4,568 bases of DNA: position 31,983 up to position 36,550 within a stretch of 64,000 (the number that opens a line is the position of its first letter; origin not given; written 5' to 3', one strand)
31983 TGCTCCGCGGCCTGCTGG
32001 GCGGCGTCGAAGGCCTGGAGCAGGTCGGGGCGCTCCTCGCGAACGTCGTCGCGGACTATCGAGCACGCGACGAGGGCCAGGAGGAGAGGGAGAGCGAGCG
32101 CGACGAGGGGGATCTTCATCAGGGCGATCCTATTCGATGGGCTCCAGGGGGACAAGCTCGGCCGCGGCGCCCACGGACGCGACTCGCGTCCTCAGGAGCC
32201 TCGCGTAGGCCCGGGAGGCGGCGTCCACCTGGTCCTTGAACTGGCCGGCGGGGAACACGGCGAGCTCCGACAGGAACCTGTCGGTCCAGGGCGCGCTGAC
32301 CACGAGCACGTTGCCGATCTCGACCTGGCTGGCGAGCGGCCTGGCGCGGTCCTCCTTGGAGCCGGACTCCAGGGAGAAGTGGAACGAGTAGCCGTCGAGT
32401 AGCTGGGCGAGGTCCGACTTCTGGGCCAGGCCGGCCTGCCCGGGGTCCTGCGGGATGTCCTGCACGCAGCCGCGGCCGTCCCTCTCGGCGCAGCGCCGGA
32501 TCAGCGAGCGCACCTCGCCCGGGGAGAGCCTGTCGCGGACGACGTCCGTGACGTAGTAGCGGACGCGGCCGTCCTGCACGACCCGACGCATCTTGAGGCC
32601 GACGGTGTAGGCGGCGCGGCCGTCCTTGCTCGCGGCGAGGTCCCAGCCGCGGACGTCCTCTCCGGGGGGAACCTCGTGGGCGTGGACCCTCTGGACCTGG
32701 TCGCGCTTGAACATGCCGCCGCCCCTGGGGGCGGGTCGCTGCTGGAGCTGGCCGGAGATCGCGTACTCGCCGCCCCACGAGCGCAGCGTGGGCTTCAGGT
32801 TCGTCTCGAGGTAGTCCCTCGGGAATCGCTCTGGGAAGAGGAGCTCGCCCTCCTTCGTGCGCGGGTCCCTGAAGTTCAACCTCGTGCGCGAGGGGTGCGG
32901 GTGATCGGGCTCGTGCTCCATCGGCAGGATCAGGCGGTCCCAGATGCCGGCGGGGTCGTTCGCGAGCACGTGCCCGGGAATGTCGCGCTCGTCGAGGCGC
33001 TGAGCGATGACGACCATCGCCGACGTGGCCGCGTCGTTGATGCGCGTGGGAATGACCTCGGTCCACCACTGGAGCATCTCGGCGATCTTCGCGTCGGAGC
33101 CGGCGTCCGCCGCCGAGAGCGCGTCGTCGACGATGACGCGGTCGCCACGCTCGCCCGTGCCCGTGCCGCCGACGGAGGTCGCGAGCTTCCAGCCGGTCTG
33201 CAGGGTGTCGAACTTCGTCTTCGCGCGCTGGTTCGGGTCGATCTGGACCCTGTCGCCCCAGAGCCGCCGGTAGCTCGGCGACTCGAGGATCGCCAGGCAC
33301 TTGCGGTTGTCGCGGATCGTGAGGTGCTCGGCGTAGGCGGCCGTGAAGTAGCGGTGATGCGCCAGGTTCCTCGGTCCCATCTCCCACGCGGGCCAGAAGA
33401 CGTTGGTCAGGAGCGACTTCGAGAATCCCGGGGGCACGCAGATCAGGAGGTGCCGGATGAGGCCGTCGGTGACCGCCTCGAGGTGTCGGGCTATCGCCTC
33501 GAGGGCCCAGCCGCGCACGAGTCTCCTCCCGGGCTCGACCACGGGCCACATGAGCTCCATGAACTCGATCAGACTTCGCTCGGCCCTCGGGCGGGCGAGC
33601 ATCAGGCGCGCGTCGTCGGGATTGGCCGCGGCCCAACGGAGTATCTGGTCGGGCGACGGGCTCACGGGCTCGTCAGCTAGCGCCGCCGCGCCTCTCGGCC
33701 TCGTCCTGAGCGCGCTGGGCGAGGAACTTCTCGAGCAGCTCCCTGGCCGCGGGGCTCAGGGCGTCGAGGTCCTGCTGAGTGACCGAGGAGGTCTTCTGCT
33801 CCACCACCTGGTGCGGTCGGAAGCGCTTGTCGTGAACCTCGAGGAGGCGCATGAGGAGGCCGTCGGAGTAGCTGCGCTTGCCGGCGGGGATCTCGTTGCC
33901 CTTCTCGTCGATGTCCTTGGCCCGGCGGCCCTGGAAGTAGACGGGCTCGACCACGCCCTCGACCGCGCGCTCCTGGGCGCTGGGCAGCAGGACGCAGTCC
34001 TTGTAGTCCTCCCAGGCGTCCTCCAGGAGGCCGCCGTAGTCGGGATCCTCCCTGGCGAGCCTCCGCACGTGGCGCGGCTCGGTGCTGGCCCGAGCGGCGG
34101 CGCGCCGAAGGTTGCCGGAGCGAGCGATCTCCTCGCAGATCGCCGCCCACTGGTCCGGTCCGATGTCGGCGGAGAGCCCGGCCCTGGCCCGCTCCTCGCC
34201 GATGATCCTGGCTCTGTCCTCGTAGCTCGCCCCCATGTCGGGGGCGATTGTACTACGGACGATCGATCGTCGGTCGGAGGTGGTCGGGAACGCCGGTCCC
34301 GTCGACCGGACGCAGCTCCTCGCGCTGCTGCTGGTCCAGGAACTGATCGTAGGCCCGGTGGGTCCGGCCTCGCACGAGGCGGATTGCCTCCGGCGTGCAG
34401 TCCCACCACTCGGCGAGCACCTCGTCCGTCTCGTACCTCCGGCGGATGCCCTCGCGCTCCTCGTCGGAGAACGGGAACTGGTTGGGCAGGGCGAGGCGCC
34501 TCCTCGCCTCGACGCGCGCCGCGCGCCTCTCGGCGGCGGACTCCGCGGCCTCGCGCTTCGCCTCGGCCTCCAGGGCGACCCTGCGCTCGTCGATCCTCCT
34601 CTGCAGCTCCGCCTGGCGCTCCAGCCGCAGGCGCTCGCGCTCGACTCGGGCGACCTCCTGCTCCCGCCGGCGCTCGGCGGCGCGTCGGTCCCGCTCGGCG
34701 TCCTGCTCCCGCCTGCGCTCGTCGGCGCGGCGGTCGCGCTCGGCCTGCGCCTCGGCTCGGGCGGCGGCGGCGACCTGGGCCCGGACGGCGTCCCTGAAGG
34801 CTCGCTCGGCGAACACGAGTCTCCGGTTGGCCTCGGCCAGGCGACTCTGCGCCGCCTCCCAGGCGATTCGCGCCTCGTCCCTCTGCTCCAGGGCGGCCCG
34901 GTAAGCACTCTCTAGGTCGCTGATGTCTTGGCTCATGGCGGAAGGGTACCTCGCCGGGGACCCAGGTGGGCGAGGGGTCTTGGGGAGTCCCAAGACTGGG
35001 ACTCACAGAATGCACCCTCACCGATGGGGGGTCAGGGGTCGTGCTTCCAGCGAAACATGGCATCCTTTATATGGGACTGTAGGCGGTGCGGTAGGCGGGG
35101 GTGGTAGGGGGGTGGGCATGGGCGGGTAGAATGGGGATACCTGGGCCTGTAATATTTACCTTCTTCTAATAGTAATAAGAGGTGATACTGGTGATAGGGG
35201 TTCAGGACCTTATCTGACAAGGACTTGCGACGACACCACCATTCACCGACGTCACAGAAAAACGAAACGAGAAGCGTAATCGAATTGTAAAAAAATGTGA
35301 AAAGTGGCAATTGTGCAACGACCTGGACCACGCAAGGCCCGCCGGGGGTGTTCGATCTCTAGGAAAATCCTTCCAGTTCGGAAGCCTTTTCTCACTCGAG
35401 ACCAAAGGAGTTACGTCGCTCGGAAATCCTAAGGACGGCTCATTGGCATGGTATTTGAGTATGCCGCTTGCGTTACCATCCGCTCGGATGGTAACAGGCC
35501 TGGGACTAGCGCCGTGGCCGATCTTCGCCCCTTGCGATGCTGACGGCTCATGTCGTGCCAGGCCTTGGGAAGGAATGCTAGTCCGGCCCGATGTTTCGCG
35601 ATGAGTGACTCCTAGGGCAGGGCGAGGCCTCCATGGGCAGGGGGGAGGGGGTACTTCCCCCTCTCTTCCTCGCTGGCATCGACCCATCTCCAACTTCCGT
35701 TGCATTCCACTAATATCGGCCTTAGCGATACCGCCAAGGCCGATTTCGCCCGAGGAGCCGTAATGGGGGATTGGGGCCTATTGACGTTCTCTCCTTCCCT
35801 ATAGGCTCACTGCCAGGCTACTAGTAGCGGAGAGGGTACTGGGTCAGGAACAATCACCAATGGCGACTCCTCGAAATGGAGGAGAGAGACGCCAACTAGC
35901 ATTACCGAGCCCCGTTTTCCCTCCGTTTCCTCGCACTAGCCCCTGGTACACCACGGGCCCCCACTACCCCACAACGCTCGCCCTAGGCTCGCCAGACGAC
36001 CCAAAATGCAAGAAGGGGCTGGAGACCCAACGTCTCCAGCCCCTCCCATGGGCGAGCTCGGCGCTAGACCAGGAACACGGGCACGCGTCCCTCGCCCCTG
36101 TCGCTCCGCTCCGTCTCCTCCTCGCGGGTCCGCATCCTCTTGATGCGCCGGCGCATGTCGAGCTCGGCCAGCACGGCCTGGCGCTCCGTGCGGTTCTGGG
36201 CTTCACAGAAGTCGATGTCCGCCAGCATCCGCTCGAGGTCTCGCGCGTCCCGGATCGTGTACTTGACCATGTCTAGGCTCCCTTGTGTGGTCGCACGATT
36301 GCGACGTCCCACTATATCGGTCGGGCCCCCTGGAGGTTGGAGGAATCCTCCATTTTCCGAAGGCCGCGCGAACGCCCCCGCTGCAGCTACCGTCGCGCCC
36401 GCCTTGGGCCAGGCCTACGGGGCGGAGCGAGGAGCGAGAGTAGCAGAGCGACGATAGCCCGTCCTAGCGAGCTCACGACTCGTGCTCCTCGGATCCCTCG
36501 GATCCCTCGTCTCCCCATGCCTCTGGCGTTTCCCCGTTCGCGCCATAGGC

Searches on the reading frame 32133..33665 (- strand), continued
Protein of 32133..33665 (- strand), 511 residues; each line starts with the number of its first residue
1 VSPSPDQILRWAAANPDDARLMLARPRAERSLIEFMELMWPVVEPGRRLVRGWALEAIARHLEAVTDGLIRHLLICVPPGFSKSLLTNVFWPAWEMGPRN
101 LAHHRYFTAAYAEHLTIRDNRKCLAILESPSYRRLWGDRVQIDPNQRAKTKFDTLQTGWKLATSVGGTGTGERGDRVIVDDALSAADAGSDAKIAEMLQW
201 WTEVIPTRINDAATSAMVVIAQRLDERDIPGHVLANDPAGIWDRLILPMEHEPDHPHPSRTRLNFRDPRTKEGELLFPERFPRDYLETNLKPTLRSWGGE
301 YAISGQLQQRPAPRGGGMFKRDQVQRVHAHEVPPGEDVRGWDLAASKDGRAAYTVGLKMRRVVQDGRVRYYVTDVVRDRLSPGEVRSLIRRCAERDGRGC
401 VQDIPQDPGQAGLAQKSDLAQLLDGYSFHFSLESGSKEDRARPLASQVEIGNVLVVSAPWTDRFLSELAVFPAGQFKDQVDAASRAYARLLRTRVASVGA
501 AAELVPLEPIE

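Call 90: search_solved_structures(query=window:32133-33665:-, max_evalue=0.01)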
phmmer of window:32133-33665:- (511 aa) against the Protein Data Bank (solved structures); distinct sequences matched with E-value up to 0.01: 0.

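Call 92: get_annotated_region(hit=H1, flank=4500)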
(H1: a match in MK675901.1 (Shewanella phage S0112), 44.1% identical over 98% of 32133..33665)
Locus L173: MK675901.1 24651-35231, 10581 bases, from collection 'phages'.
description: Shewanella phage S0112, complete genome.
organism: Shewanella phage S0112 (NCBI taxid 2559821)
taxonomy: Viruses; Duplodnaviria; Heunggongvirae; Uroviricota; Caudoviricetes
host: Shewanella indica; source: -; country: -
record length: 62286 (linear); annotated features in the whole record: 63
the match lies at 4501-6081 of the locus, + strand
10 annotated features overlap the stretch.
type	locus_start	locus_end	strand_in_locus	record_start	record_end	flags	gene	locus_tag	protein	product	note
CDS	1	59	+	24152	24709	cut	-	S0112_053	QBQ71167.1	hypothetical protein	hypothetical protein phiL_054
CDS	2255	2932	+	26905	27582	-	-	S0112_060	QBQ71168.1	alpha/beta hydrolase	-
CDS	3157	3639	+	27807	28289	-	-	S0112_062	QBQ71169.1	putative endolysin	-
CDS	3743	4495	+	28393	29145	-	-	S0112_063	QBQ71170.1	hypothetical protein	gp58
CDS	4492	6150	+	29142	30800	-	-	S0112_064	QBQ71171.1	terminase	-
CDS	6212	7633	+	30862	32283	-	-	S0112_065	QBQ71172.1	hypothetical protein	hypothetical protein RDJLphi1_gp67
CDS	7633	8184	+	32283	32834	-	-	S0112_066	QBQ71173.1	head-tail connector protein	-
CDS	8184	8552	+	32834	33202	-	-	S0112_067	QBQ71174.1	hypothetical protein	hypothetical protein KPP23_082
CDS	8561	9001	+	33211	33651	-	-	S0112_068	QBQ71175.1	hypothetical protein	-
CDS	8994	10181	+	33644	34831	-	-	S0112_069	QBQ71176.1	hypothetical protein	hypothetical protein RDJLphi1_gp72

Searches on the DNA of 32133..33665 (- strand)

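Call 99: search_rna_families(sources=[L019, L020, L021, L022, L024, L025, L026, L033, L051, L052], threshold=gathering)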
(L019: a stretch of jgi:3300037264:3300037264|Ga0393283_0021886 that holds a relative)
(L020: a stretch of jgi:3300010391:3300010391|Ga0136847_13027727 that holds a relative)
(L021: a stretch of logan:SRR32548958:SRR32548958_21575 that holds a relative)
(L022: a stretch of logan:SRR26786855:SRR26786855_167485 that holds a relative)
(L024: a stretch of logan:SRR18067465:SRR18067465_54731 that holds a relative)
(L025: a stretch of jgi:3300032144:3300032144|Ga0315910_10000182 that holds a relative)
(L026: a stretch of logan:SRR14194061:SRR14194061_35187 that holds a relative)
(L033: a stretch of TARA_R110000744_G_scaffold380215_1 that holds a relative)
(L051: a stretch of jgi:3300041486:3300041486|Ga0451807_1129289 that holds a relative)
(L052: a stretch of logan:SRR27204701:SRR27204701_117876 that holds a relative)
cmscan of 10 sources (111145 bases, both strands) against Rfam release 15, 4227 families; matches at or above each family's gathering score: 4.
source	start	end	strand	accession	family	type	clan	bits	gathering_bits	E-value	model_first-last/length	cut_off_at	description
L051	3315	3387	+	RF00005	tRNA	Gene; tRNA;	CL00001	62.4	29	6.9e-11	1-71/71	no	tRNA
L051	3402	3473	+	RF00005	tRNA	Gene; tRNA;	CL00001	57.6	29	1.4e-09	1-71/71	no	tRNA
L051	2940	3009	+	RF00005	tRNA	Gene; tRNA;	CL00001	57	29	2.1e-09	1-71/71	no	tRNA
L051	3055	3125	+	RF00005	tRNA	Gene; tRNA;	CL00001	37.4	29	0.00052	1-71/71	no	tRNA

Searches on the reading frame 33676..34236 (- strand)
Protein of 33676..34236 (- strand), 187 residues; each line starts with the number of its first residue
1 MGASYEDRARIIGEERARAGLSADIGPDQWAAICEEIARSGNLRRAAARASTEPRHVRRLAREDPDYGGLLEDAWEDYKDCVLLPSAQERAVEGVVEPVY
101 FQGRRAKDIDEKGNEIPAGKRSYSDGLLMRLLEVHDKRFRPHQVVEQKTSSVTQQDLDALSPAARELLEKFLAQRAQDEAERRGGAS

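Call 13: search_protein_families(library=phrogs, proteins=[window:33676-34236:-], max_evalue=0.01)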
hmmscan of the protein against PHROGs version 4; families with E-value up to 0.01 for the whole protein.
window:33676-34236:- (187 aa): 1 family
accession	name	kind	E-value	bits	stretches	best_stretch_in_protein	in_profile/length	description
phrog_4044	-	head and packaging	1.2e-15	58.5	1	35-151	34-140/180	terminase small subunit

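Call 14: search_protein_families(library=pfam, proteins=[window:33676-34236:-], max_evalue=0.01)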
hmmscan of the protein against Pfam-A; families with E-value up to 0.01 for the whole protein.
window:33676-34236:- (187 aa): 0 families

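Call 24: find_homologous_proteins(query=window:33676-34236:-)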
Query window:33676-34236:- (187 aa): 4 proteins with E <= 0.001 among 2029 candidates.
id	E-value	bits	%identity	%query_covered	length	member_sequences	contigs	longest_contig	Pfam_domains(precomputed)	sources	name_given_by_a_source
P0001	8.8e-116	402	100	100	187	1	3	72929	-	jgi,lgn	jgi:hypothetical protein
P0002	7.6e-42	161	53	84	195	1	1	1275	-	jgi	-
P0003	2.2e-29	121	46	84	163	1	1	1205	-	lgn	-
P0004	1.4e-19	89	55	52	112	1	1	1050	-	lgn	-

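Call 25: find_encoding_contigs(protein=P0001, flank=10000, max_places=10)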
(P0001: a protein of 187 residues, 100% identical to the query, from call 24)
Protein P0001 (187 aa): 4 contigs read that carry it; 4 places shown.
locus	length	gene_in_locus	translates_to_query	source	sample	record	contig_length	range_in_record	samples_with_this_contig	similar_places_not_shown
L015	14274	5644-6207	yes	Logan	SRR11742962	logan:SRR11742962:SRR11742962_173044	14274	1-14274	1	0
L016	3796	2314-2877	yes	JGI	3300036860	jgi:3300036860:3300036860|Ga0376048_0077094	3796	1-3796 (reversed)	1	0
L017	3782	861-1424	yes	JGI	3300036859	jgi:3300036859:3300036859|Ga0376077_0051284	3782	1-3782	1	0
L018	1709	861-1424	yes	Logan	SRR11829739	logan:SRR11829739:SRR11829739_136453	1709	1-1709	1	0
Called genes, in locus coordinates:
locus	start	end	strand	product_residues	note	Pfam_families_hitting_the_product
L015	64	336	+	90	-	-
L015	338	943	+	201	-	-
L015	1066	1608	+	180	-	-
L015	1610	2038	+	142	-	-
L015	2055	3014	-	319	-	-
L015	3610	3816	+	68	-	-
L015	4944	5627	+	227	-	-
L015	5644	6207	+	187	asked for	-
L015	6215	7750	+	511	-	PF17289:Terminase_6C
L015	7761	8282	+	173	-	-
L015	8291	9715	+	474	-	PF06074:Portal_Mu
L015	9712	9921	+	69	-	-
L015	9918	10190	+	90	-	-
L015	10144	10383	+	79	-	-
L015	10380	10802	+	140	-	-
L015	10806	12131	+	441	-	PF00884:Sulfatase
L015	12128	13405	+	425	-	-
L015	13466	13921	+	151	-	-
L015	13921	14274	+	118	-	?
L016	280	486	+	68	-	-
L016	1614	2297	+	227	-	-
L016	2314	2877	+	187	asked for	-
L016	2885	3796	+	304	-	?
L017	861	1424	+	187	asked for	-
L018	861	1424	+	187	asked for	-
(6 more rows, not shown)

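Call 91: search_solved_structures(query=window:33676-34236:-, max_evalue=1)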
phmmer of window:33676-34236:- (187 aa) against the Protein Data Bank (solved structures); distinct sequences matched with E-value up to 1: 1.
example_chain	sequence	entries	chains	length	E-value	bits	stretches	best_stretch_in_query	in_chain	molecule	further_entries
8cro_F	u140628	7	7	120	0.37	14.1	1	82-134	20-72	DNA-directed RNA polymerase subunit Rpo4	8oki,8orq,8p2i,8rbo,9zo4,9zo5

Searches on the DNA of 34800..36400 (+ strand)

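Call 5: search_rna_families(source=window, start=34800, end=36400, threshold=evalue, max_evalue=10, show_alignments=3)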
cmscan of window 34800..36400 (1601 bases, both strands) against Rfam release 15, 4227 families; matches with E-value up to 10: 7.
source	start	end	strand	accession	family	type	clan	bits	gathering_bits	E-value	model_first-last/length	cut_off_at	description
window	36015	36043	-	RF03560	mir-3926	Gene; miRNA;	-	20.1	82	1.5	1-63/63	no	mir-3926 microRNA precursor family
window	35630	35674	+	RF01918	mir-1249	Gene; miRNA;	-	20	83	0.44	1-75/75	no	mir-1249 microRNA precursor family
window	36012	36046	+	RF03990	mir-4888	Gene; miRNA;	-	19.9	90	2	1-73/73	no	mir-4888 microRNA precursor family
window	35635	35668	+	RF00802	mir-207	Gene; miRNA;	-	19.3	88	1.8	1-78/78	no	mir-207 microRNA precursor family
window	36010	36049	-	RF03710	mir-1451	Gene; miRNA;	-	19.2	85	6.9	1-92/92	no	mir-1451 microRNA precursor family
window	36014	36044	+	RF04264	mir-5408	Gene; miRNA;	-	18.9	90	4.3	1-84/84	no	mir-5408 microRNA precursor family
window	35635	35748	+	RF02344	ar14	Gene; sRNA;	-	14.3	58.8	7.8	1-123/123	no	Alphaproteobacterial ar14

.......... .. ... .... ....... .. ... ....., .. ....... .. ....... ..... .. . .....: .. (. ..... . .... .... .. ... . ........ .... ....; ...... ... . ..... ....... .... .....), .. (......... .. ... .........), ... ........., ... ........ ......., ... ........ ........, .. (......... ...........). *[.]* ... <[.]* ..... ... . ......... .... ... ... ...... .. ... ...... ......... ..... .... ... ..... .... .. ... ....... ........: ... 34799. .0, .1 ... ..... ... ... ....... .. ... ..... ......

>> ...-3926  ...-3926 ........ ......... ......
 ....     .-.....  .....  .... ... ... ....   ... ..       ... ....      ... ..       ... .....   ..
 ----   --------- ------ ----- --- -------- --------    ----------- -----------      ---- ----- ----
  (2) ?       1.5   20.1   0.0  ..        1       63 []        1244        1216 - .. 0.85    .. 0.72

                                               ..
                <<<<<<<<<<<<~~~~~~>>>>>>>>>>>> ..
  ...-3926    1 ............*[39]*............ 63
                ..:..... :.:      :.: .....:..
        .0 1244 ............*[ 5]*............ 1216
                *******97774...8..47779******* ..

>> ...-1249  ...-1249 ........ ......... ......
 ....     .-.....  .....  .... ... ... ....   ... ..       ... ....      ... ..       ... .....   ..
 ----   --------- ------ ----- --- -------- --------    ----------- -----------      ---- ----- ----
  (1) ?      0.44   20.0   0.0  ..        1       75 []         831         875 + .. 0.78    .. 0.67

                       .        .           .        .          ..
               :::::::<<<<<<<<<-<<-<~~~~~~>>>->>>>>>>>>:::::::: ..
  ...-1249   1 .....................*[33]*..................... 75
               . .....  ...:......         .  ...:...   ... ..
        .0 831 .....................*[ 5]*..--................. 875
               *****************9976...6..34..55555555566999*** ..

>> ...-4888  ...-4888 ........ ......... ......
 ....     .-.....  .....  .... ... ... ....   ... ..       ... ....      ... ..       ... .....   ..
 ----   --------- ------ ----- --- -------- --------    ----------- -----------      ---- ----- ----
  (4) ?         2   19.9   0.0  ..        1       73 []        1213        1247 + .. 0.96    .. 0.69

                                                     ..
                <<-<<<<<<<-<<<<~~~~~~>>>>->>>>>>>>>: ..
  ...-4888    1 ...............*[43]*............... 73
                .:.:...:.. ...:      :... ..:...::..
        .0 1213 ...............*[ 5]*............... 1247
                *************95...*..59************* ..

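Call 6: search_dna_similar(query=window:34900-36320:+, collection=phages, mode=distant, max_rows=30)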
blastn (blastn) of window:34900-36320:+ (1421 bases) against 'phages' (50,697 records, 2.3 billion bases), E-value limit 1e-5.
No match.

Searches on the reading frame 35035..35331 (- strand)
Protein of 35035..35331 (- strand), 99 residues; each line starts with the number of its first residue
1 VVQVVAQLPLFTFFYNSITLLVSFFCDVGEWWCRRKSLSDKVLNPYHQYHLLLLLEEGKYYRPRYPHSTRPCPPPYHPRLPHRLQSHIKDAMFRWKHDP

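Call 84: search_protein_families(library=pfam, proteins=[window:35035-35331:-], max_evalue=1)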
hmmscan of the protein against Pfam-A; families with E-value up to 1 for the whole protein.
window:35035-35331:- (99 aa): 1 family
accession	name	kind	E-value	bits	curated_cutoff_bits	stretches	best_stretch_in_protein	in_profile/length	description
PF25227.1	DUF7845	-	0.12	12.2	27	1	57-96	236-275/315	Domain of unknown function (DUF7845)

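Call 85: search_protein_families(library=phrogs, proteins=[window:35035-35331:-], max_evalue=1)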
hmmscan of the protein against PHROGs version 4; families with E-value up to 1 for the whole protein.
window:35035-35331:- (99 aa): 0 families
